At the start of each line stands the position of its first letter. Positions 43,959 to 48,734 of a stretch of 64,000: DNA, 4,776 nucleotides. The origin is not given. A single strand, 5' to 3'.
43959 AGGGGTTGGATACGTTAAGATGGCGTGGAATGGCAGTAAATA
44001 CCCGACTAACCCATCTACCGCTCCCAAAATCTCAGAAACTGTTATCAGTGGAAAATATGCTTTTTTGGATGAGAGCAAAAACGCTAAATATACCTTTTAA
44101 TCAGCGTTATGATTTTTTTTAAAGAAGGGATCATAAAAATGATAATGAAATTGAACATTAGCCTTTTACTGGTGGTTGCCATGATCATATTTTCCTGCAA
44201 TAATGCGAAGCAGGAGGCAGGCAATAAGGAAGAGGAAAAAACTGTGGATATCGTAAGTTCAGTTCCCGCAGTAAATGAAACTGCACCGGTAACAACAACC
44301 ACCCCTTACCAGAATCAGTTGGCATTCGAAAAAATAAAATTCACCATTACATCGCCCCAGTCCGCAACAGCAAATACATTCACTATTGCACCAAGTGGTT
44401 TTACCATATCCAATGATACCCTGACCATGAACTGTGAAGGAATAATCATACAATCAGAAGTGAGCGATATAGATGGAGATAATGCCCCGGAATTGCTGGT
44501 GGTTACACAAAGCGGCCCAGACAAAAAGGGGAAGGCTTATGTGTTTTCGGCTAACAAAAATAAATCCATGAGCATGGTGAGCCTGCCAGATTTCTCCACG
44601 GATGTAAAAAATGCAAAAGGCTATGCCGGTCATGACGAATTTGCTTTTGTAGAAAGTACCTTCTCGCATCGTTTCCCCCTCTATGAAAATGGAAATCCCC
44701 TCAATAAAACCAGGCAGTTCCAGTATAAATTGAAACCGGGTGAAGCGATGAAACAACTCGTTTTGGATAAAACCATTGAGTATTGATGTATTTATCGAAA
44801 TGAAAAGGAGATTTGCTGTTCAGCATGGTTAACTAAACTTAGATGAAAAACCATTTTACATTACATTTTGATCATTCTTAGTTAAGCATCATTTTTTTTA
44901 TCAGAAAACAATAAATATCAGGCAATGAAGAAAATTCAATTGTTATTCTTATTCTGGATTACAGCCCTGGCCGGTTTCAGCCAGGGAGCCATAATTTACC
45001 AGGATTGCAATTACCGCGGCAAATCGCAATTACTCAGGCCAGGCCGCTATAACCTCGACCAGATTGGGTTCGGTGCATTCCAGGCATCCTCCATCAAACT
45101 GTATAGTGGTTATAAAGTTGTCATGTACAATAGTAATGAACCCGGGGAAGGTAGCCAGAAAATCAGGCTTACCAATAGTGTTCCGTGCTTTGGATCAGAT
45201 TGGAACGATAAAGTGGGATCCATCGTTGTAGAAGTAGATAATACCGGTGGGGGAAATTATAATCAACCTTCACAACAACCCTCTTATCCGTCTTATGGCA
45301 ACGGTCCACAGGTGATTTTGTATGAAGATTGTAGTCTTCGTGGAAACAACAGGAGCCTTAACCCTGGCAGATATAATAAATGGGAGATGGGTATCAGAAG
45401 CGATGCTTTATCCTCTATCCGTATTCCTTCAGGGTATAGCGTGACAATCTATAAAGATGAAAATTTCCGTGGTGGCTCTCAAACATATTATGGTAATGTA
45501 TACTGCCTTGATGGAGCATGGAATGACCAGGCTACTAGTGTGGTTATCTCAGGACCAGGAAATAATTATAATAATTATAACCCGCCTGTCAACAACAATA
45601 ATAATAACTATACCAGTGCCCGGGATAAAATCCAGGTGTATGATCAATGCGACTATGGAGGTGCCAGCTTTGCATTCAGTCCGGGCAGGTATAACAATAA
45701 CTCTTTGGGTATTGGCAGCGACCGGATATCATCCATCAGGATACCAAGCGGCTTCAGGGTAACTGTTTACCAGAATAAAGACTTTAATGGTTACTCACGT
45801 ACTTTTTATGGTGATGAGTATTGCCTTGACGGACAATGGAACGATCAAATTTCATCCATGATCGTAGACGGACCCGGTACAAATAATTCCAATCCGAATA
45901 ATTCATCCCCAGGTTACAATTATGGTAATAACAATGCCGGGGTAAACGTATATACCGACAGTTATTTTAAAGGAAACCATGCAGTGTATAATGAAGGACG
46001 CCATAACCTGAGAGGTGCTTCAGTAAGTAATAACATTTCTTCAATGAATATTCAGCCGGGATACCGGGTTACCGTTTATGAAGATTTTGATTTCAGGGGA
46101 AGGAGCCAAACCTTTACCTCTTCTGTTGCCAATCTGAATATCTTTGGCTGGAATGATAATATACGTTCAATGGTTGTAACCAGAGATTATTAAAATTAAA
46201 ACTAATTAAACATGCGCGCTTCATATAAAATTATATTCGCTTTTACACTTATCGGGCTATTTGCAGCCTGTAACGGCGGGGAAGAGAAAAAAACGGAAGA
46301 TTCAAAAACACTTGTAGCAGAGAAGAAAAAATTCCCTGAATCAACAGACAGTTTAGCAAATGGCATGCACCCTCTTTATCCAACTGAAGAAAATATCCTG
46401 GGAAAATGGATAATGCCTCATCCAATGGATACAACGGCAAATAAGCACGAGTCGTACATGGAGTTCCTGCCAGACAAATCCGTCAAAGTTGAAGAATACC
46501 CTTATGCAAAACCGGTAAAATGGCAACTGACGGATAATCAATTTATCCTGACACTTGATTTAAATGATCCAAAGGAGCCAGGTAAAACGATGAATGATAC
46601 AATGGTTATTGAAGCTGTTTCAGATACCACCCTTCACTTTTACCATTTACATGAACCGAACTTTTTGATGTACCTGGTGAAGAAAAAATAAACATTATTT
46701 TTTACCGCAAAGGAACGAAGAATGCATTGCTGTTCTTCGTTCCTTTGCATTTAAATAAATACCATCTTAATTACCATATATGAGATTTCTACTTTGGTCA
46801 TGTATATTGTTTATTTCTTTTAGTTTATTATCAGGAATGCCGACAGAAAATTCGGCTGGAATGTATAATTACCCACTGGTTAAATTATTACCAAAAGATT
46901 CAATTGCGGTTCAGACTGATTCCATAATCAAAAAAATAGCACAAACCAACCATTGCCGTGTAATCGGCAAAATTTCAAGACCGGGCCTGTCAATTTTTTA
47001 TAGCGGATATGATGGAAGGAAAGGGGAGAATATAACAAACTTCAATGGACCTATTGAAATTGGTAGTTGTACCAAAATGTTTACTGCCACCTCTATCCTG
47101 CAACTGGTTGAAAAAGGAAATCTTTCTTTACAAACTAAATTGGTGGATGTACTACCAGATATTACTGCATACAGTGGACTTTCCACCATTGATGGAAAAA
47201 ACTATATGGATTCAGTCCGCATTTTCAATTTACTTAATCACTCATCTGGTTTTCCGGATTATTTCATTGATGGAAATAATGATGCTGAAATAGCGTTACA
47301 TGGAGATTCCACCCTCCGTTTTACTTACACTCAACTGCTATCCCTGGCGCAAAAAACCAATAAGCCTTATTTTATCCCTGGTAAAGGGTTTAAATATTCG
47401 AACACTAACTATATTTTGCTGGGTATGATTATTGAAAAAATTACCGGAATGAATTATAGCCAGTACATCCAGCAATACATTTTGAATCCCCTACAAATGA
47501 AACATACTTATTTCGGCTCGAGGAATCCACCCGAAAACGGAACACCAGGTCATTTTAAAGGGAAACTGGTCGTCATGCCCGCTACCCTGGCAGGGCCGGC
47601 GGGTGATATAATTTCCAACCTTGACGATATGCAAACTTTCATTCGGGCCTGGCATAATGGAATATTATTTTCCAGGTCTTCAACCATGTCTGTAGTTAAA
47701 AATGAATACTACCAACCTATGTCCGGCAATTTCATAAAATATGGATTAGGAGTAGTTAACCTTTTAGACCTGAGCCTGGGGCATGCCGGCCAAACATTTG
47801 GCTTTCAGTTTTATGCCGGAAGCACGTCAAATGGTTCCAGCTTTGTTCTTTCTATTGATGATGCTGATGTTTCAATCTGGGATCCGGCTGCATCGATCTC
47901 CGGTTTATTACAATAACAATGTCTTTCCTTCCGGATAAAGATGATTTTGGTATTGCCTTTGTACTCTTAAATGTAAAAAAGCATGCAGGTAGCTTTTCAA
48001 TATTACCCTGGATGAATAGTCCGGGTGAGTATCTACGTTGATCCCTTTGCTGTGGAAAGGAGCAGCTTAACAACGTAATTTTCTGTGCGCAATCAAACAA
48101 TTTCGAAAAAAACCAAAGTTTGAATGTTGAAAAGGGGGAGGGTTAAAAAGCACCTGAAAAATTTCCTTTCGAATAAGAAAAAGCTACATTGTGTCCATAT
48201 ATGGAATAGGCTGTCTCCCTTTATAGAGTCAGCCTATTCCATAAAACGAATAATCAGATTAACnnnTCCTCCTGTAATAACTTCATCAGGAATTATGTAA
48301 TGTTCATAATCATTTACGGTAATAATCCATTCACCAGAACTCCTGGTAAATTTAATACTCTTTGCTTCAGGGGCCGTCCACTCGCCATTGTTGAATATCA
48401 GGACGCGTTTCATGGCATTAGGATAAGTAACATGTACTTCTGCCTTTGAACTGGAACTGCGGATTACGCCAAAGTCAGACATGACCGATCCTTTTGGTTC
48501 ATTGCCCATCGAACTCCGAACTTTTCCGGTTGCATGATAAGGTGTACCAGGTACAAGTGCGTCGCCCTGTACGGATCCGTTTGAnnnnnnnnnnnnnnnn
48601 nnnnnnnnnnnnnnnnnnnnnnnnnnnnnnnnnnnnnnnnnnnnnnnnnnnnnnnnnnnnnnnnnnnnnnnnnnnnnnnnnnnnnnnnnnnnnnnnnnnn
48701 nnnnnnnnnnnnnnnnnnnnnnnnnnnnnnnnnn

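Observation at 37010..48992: Candidate regulated cell-wall protection (enzyme-inhibitor) island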

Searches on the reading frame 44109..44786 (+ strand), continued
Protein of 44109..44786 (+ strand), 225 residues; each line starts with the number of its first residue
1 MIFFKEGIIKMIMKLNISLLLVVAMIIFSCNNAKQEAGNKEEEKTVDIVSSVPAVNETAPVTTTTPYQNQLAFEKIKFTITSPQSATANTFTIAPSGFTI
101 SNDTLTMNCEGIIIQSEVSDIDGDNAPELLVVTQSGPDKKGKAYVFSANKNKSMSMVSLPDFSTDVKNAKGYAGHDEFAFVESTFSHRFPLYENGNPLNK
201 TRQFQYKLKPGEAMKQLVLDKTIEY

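Call 69: find_related_loci(query=A1, collection=genome_contigs, flank=10000)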
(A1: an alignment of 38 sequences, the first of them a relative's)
Query A1 (213 aa) in genome_contigs; peptide patterns used: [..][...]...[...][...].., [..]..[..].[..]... (x = any residue, [..] = any of these).
322 stretches matched a pattern; 56 encode a relative of the query (tblastn E <= 1e-3); 56 distinct loci.
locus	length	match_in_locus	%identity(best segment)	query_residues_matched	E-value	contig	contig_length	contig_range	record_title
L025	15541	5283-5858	55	17-213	1e-64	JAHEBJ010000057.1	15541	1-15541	MAG: Sphingobacteriales bacterium isolate Ww137 NODE_7600_length_15541_cov_6.945201, whole genome shotgun sequence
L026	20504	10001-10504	51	46-213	1e-57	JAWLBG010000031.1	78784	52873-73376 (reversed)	MAG: Prosthecobacter sp. isolate ABC2.61 ABC2.61.fa-31, whole genome shotgun sequence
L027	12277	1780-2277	51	47-213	3e-53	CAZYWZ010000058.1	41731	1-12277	MAG TPA_asm: uncultured Verrucomicrobiales bacterium isolate SRP323723_co1_57 genome assembly, contig: NODE_740_length_4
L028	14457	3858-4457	44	10-213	3e-51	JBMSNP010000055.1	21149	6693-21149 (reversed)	MAG: Chitinophagaceae bacterium isolate ARD_V7_S5_100percent_par_metabat.90 NODE_1457_length_21149_cov_6.203897, whole g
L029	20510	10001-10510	49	43-213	9e-51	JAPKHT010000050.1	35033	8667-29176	MAG: Verrucomicrobiia bacterium isolate PDA_C_MAG.85 MAG.85_50, whole genome shotgun sequence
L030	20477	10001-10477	45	55-213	2e-49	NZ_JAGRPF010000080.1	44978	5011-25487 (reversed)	MAG: Prosthecobacter sp. isolate HKST-UBA37 k127_1011123, whole genome shotgun sequence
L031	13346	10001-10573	43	11-213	6e-48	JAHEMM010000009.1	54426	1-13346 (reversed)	MAG: Chitinophagaceae bacterium isolate Ww72 NODE_855_length_54426_cov_28.495645, whole genome shotgun sequence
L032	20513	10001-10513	43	46-213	2e-42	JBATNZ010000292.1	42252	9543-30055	MAG: Candidatus Contendobacter sp. isolate MFD10518_ilm_asm_bin19 k127_31410, whole genome shotgun sequence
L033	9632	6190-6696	44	47-213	1e-41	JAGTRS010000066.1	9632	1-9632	MAG: Proteobacteria bacterium isolate CTSoil_120 scaffold_18321, whole genome shotgun sequence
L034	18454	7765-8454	36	6-213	4e-41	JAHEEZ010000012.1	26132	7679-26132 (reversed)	MAG: Acidobacteria bacterium isolate Ww303 NODE_3123_length_26132_cov_4.945984, whole genome shotgun sequence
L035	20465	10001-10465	46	55-213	2e-40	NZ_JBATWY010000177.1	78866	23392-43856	MAG: Haloferula sp. isolate MFD12162_ilm_asm_bin33 k127_82684, whole genome shotgun sequence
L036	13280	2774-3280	41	47-213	6e-39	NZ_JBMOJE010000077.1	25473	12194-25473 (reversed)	MAG: Propionivibrio sp. isolate Deming_bin.52 contig4523, whole genome shotgun sequence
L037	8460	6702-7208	40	50-213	4e-37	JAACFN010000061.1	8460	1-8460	MAG: Verrucomicrobiaceae bacterium isolate bin.93 scaffold_6616, whole genome shotgun sequence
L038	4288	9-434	48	77-213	3e-37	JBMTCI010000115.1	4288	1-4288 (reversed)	MAG: Luteolibacter sp. isolate LKB_V4_S16_100percent_par_LKB_V4_S16_metabat.3 NODE_20582_length_4288_cov_6.471061, whole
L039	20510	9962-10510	39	36-213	7e-37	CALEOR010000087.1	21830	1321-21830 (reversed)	MAG TPA_asm: uncultured Verrucomicrobiales bacterium isolate SRR3933180_bin.43_CONCOCT_v1.1_MAG genome assembly, contig:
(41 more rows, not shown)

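Call 81: search_protein_families(library=pfam, alignment_id=A4, max_evalue=0.001)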
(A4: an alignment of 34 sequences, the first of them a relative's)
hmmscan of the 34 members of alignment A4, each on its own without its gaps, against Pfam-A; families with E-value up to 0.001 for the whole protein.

A. member 1, P0091 (369 aa): 0 families

B. families by the number of members that match (of 34 scanned): 5 families
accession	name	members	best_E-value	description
PF16743.10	PliI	14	2.2e-08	Periplasmic lysozyme inhibitor of I-type lysozyme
PF09864.15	MliC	7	1.8e-08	Membrane-bound lysozyme-inhibitor of c-type lysozyme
PF13517.12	FG-GAP_3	5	4.7e-07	FG-GAP-like repeat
PF01839.29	FG-GAP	3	1.4e-08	FG-GAP repeat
PF07007.17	LprI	2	1.1e-07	Lysozyme inhibitor LprI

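Call 84: search_solved_structures(query=P0375, max_evalue=1, show_alignments=1)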
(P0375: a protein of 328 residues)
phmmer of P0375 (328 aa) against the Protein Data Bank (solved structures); distinct sequences matched with E-value up to 1: 7.
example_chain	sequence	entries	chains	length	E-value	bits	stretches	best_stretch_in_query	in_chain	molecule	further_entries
4dzg_A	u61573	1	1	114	3.3e-15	59.4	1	45-148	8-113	PliG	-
4dxz_A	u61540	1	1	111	7.1e-06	28.7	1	46-147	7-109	Inhibitor of g-type lysozyme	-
4dy3_A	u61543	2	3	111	9.1e-06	28.4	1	46-147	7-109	Inhibitor of g-type lysozyme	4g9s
4dy5_A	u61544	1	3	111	1.4e-05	27.7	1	46-147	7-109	Gifsy-1 prophage protein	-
7t82_E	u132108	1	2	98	0.46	12.9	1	67-117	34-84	Centyrin S26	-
7ntl_A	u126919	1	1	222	0.52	12.7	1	105-175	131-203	LPMO9F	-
7zyu_B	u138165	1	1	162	0.89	12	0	184-277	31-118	Designed Ankyrin repeat protein F10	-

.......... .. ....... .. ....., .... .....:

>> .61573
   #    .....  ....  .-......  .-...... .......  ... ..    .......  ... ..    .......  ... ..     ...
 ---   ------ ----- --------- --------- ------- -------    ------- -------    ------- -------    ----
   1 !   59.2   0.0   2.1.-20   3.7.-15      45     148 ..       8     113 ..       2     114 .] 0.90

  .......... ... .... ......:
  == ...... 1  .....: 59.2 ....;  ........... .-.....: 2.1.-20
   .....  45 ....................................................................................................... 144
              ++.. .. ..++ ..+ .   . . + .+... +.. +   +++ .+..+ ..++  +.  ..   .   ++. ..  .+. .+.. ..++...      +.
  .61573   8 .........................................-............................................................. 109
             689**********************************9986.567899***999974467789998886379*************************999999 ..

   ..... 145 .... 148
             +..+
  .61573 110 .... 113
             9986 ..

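Call 85: search_solved_structures(query=P0325, max_evalue=1, show_alignments=2)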
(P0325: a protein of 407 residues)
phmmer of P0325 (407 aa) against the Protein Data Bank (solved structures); distinct sequences matched with E-value up to 1: 3.
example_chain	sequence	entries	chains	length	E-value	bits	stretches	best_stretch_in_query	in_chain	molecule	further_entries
3od9_A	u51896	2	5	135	0.0076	18.6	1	287-332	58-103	Putative exported protein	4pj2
3f6z_B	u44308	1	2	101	0.0087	18.4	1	41-104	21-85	Putative uncharacterized protein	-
2f09_A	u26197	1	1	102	0.012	18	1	68-109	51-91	Hypothetical protein ydhA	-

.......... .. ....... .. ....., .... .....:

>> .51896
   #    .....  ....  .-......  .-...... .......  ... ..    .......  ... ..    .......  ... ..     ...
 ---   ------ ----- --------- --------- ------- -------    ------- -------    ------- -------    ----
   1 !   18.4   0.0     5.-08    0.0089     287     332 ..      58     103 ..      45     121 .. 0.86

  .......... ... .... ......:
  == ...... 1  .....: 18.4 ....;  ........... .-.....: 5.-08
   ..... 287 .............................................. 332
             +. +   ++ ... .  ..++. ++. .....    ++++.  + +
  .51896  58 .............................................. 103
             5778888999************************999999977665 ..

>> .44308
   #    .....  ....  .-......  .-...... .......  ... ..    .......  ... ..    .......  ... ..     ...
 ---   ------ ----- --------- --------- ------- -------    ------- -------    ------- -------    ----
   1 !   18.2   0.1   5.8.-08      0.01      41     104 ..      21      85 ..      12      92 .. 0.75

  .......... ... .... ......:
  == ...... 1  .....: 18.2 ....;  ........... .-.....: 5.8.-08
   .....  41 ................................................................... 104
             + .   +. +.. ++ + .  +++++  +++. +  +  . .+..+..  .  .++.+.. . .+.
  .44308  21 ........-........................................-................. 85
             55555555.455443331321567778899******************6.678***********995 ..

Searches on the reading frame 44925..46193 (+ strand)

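Call 3: search_protein_families(library=pfam, max_evalue=0.1, proteins=[window:44925-46193:+])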
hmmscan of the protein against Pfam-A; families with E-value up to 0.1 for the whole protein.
window:44925-46193:+ (422 aa): 3 families
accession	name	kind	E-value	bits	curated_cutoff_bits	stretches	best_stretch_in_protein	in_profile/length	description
PF00030.24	Crystall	-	1.8e-24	86.1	25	1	381-420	1-40/82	Beta/Gamma crystallin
PF08964.15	Crystall_3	-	5.5e-10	39.7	27.3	1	338-414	3-83/86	Beta/Gamma crystallin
PF03995.18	Inhibitor_I36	-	9.7e-08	32.3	21.1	3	384-417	15-47/69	Peptidase inhibitor family I36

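Call 5: search_protein_families(library=ncbifam, max_evalue=0.1, proteins=[window:44925-46193:+])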
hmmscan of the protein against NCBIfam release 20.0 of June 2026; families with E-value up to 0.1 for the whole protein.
window:44925-46193:+ (422 aa): 0 families

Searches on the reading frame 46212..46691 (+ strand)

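Call 3: search_protein_families(library=pfam, max_evalue=0.1, proteins=[window:46212-46691:+])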
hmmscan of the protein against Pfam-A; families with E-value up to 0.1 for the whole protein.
window:46212-46691:+ (159 aa): 1 family
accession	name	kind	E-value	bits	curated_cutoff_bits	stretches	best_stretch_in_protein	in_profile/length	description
PF12702.13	Lipocalin_3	-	0.0029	18.1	20.2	1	59-143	2-82/94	Lipocalin-like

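Call 5: search_protein_families(library=ncbifam, max_evalue=0.1, proteins=[window:46212-46691:+])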
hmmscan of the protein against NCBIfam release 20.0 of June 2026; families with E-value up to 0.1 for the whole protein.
window:46212-46691:+ (159 aa): 0 families

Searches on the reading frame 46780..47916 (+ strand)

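Call 3: search_protein_families(library=pfam, max_evalue=0.1, proteins=[window:46780-47916:+])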
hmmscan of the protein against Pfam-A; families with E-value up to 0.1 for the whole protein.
window:46780-47916:+ (378 aa): 1 family
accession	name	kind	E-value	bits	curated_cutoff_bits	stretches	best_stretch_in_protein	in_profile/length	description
PF00144.29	Beta-lactamase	-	5.4e-41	141.3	27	1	88-337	46-287/329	Beta-lactamase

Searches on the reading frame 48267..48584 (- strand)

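Call 72: search_protein_families(library=pfam, max_evalue=10, proteins=[window:48267-48584:-])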
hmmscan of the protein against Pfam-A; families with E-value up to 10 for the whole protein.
seq(106 aa): 1 family
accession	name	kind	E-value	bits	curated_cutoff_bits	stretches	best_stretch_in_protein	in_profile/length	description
PF25560.1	DUF7932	-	0.085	13.7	27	1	59-102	27-69/130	Domain of unknown function (DUF7932)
